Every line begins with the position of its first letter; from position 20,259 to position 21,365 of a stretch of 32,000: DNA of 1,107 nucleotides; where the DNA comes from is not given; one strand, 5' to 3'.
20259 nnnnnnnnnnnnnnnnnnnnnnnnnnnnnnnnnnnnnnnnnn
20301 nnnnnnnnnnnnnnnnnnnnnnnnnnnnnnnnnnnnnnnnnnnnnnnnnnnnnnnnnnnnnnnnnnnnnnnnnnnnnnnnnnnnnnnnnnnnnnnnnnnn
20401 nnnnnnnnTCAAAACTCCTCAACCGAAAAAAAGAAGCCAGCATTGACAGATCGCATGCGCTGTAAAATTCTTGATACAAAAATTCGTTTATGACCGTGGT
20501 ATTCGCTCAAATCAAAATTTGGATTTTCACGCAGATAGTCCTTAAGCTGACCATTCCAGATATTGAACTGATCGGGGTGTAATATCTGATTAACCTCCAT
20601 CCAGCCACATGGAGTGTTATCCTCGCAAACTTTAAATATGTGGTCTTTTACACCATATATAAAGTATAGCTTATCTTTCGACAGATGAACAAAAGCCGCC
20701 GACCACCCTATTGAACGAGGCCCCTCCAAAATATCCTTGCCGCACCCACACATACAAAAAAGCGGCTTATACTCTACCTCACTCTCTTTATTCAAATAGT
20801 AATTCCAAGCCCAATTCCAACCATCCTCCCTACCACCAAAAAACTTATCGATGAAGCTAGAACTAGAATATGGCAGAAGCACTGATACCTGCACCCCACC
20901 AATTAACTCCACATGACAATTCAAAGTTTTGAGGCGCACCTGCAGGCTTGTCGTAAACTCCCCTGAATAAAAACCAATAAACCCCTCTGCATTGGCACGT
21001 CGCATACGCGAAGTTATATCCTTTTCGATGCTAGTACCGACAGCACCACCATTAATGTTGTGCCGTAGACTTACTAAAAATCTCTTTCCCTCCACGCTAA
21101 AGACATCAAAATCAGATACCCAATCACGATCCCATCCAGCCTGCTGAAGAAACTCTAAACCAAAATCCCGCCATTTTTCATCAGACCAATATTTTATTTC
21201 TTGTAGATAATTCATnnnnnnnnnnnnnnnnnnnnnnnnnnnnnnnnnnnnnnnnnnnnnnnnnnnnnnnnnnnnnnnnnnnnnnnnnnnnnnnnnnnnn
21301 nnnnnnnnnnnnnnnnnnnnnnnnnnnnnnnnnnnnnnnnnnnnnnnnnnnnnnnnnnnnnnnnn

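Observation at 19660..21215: Translationally coupled pair of paralogous Mrr-like plus CxCGCG-cluster proteins, one with a degenerate catalytic position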

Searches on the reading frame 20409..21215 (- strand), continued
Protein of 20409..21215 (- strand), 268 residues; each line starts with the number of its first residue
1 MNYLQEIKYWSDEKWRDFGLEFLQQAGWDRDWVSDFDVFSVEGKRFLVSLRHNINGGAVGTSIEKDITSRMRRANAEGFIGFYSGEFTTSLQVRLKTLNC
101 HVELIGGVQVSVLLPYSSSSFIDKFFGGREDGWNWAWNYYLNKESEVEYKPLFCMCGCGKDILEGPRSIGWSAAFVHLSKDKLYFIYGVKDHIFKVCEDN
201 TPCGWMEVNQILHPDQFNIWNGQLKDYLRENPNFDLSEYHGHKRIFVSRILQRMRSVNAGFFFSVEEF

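Call 81: fold_search(model_id=the predicted structure, library=viral)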
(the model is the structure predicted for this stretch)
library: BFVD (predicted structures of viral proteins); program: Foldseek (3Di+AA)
matches with E <= 10: 401; with E <= 0.001: 9
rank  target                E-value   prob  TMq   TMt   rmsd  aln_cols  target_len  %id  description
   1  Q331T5                1.6e-05  1.00  0.38  0.47   3.7       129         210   15  (no name in the UniProt tables at hand)
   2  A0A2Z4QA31            3.7e-05  1.00  0.36  0.42   3.4       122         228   16  (no name in the UniProt tables at hand)
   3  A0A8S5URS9            1.1e-04  1.00  0.35  0.29   4.0       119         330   11  Restriction endonuclease [Siphoviridae sp. cthae16]
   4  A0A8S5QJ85            1.8e-04  1.00  0.38  0.35  10.7       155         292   14  Restriction endonuclease [Siphoviridae sp. ctezl47]
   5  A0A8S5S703            2.1e-04  1.00  0.36  0.25  16.4       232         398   12  Restriction endonuclease [Siphoviridae sp. ctVDy27]
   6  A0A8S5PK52            4.1e-04  1.00  0.39  0.43   3.6       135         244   12  Restriction endonuclease [Siphoviridae sp. ctXBp18]
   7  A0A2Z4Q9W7            4.1e-04  1.00  0.35  0.41   3.4       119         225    9  (no name in the UniProt tables at hand)
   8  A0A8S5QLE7            5.9e-04  1.00  0.35  0.34   3.9       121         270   16  Restriction endonuclease [Siphoviridae sp. ctVCm11]
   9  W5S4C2                6.3e-04  0.99  0.29  0.33  14.5       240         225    8  RNA polymerase II RPB5 subunit [Pithovirus sibericum]
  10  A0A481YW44            1.2e-03  0.99  0.25  0.31  16.4       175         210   12  DNA-directed RNA polymerase subunit 5 [Marseillevirus LCMAC201]
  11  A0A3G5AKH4            1.5e-03  0.95  0.24  0.15  21.4       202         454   13  RPB5 subunit of DNA-directed RNA polymerase [Solumvirus sp.]
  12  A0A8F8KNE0            5.8e-03  0.85  0.28  0.32  17.2       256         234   10  DNA-directed RNA polymerase subunit 5 [Clandestinovirus]
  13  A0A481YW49            7.4e-03  0.99  0.29  0.36  11.8       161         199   14  DNA-directed RNA polymerase subunit 5 [Marseillevirus LCMAC103]
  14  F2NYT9                1.6e-02  0.99  0.28  0.43   4.6       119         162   17  Complete DpAV4 genome [Diadromus pulchellus ascovirus 4a]
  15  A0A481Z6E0            1.7e-02  0.77  0.25  0.27  17.3       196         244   11  DNA-directed RNA polymerase subunit 5 [Pithovirus LCPAC104]
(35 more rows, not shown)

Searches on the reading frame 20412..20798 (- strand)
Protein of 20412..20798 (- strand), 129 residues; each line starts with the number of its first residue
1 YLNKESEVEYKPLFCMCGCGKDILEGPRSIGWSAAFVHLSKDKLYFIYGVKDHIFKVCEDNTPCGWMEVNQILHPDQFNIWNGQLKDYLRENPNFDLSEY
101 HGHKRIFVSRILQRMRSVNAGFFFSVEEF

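Call 71: search_protein_representatives(alignment_id=A4)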
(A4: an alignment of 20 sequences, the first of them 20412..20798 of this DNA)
Query: 20 sequences, 128 profile positions. Proteins with E-value up to 0.001 (for the whole library): 28; up to 1e-10: 19; up to 1e-30: 3. The best 28 are listed.
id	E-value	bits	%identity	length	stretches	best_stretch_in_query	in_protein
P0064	3.0e-58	211.6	-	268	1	1-128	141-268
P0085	7.2e-52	191.0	-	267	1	1-124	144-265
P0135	4.9e-43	162.4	-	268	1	5-125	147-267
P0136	3.2e-25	104.8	-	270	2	6-125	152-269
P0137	1.9e-24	102.4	-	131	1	5-124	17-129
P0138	1.8e-22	95.9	-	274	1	5-125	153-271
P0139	4.2e-22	94.8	-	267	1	2-123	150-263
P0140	2.6e-19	85.7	-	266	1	7-117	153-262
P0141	6.5e-18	81.2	-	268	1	4-123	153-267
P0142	9.0e-17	77.5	-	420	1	2-115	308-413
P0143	1.1e-16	77.2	-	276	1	5-124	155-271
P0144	2.5e-16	76.1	-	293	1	4-124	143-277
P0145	7.4e-16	74.6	-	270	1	5-123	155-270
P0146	4.0e-15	72.2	-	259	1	5-116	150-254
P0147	5.3e-15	71.8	-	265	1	5-123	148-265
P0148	5.3e-15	71.8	-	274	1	6-123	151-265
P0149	9.3e-14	67.8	-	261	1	5-122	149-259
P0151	6.0e-12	61.9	-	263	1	5-123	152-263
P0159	7.7e-05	38.9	-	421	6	8-33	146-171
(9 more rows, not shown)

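Call 73: find_encoding_contigs(protein=P0142, flank=6000, max_places=2)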
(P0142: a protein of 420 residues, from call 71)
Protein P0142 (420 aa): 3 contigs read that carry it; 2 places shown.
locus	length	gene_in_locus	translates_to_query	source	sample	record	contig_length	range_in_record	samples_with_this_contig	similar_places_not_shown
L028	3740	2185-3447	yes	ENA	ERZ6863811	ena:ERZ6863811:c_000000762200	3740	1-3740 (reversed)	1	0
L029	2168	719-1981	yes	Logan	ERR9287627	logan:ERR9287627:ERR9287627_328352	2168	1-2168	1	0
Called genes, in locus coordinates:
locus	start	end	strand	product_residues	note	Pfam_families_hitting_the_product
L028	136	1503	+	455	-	PF00120:Gln-synt_C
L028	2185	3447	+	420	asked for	PF16289:PIN_12, PF18476:PIN_8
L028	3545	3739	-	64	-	?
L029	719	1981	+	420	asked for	PF16289:PIN_12, PF18476:PIN_8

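Call 74: search_protein_families(library=pfam, proteins=[P0142, P0159, P0138, P0148, P0135, P0136, P0144, P0147], max_evalue=0.01)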
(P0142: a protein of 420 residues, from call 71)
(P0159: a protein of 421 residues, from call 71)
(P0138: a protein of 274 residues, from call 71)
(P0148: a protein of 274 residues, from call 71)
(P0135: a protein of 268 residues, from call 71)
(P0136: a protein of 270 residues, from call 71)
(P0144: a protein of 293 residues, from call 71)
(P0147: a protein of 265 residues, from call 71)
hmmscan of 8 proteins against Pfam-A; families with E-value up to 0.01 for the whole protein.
P0142 (420 aa): 4 families
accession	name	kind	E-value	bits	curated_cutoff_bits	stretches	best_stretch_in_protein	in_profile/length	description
PF18476.7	PIN_8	-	4e-39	135.3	26.1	1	38-258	1-227/227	PIN like domain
PF16289.11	PIN_12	-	8.3e-14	52.8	32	1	39-240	1-170/172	PIN domain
PF05164.18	ZapA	-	0.0014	19.3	23.8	0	113-145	10-42/88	Cell division protein ZapA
PF13638.12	PIN_4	-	0.0046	17.7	21.9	0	39-240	1-116/132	PIN domain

P0159 (421 aa): 1 family
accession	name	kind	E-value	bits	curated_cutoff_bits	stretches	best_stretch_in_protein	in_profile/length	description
PF20137.4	DUF6527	-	6.2e-09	36.1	23.6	0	245-261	6-22/63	Family of unknown function (DUF6527)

P0138 (274 aa): 1 family
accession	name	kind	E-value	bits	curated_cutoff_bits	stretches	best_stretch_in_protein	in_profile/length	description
PF04471.18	Mrr_cat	-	0.00093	19.7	21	1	9-80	2-73/115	Restriction endonuclease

P0148 (274 aa): 1 family
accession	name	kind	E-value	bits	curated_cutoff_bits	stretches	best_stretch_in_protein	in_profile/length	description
PF04471.18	Mrr_cat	-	0.00017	22.1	21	1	9-78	2-71/115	Restriction endonuclease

P0135 (268 aa): 0 families

P0136 (270 aa): 0 families

P0144 (293 aa): 1 family
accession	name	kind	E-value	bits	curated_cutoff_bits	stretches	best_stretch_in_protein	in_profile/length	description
PF04471.18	Mrr_cat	-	5.7e-08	33.3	21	1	6-92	2-91/115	Restriction endonuclease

P0147 (265 aa): 1 family
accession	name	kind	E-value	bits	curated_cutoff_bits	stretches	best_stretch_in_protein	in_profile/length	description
PF04471.18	Mrr_cat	-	0.00014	22.4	21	1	9-95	2-91/115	Restriction endonuclease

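Call 75: list_cluster_members(proteins=[P0135, P0136, P0138, P0139, P0141, P0144, P0147, P0148, P0149, P0151])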
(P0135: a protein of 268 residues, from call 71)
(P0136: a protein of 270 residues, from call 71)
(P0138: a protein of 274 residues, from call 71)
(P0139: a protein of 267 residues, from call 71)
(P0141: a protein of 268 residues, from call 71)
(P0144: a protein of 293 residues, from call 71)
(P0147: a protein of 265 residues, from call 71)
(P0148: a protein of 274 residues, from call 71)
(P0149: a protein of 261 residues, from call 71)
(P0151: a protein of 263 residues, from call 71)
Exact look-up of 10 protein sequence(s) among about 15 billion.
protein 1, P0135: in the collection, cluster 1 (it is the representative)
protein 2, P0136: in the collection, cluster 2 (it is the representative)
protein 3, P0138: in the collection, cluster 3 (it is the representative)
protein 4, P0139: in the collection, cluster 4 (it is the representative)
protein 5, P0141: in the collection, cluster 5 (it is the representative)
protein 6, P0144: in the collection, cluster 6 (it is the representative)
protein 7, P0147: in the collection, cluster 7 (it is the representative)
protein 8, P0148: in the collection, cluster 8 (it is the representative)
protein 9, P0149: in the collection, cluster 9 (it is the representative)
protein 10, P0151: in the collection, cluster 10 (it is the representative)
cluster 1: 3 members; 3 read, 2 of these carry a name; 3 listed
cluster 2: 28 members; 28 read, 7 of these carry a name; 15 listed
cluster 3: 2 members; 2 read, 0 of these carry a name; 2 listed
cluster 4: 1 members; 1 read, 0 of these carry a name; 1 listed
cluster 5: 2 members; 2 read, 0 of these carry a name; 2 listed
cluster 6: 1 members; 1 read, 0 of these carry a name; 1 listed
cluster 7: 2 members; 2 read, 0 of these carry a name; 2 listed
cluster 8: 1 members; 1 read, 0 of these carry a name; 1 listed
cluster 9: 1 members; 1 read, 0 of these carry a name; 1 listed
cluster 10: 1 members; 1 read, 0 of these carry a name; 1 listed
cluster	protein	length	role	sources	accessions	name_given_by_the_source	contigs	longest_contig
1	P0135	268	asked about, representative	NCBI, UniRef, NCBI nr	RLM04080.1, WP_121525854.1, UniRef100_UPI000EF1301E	hypothetical protein [Gibbsiella quercinecans] | hypothetical protein n=1 Tax=Gibbsiella quercinecans TaxID=929813 RepID=UPI000EF1301E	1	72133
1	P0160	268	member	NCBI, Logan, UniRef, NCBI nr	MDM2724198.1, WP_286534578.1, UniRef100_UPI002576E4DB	hypothetical protein [Citrobacter sp. Cy230] | hypothetical protein n=1 Tax=Citrobacter sp. Cy230 TaxID=2985163 RepID=UPI002576E4DB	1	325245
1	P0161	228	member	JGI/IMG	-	-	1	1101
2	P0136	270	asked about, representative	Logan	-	-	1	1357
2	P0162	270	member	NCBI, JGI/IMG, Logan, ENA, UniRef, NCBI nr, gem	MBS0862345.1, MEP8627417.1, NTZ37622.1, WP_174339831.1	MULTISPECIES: hypothetical protein [Enterobacter] | hypothetical protein n=1 Tax=Enterobacter TaxID=547 RepID=UPI0015755347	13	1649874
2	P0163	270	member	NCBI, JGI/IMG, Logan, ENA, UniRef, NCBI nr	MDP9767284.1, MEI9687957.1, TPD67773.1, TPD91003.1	hypothetical protein FJP64_04905 [Kosakonia cowanii] | hypothetical protein | hypothetical protein n=1 Tax=Kosakonia cowanii TaxID=208223 RepID=UPI001122184E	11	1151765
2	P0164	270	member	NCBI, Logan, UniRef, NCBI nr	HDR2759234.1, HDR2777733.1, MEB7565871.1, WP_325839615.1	TPA: hypothetical protein QCJ74_002570 [Enterobacter mori] | hypothetical protein n=1 Tax=Enterobacter mori TaxID=539813 RepID=UPI002DBB15E9 | hypothetical protein [Enterobacter mori]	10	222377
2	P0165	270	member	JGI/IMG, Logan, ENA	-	hypothetical protein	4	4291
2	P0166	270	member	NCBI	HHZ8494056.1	TPA: hypothetical protein ACWMK0_001499 [Enterobacter mori]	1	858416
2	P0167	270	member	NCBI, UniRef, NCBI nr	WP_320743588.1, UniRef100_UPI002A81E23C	hypothetical protein [Enterobacter mori] | hypothetical protein n=1 Tax=Enterobacter mori TaxID=539813 RepID=UPI002A81E23C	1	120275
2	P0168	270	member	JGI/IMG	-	hypothetical protein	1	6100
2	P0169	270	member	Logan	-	-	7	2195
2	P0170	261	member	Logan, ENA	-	-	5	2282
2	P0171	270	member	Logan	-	-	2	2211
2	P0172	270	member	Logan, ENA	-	-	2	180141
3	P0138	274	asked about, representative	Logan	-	-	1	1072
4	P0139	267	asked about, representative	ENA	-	-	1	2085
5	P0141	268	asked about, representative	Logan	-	-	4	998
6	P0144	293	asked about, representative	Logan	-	-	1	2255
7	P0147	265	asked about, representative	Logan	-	-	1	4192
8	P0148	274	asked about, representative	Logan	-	-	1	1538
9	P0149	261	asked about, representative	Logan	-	-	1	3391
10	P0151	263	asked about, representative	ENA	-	-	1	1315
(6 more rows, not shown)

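Call 76: find_encoding_contigs(protein=P0162, flank=8000, max_places=4)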
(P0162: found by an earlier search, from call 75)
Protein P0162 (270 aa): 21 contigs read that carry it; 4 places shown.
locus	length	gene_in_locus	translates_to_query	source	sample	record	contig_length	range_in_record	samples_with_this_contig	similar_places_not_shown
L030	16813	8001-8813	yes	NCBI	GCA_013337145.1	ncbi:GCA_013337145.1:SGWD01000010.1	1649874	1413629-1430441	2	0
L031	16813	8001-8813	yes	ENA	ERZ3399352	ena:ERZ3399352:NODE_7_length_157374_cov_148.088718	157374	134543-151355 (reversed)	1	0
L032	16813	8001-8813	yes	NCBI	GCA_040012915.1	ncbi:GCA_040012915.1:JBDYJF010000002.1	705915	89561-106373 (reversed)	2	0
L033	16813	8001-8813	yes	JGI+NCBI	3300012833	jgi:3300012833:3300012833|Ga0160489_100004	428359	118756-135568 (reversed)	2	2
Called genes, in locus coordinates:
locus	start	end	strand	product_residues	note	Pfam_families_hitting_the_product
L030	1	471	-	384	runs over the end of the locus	PF02746:MR_MLE_N, PF13378:MR_MLE_C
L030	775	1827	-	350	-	PF01791:DeoC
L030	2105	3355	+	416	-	PF03825:Nuc_H_symport, PF07690:MFS_1, PF12832:MFS_1_like, PF07690:MFS_1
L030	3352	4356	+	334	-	PF03747:ADP_ribosyl_GH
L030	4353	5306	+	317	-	PF00294:PfkB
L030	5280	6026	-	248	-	PF00392:GntR, PF07702:UTRA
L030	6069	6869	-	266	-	PF08543:Phos_pyr_kin, PF00294:PfkB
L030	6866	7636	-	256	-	PF02110:HK, PF08543:Phos_pyr_kin (faint)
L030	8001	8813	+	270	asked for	-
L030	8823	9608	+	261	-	-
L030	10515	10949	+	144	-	-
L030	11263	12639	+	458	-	PF00202:Aminotran_3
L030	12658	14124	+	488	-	PF00282:Pyridoxal_deC, PF01212:Beta_elim_lyase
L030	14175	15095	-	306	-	PF00126:HTH_1, PF03466:LysR_substrate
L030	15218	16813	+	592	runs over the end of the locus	PF01979:Amidohydro_1, PF07969:Amidohydro_3 (faint), PF13382:Adenine_deam_C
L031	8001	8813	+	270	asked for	-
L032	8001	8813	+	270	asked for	-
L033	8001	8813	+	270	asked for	-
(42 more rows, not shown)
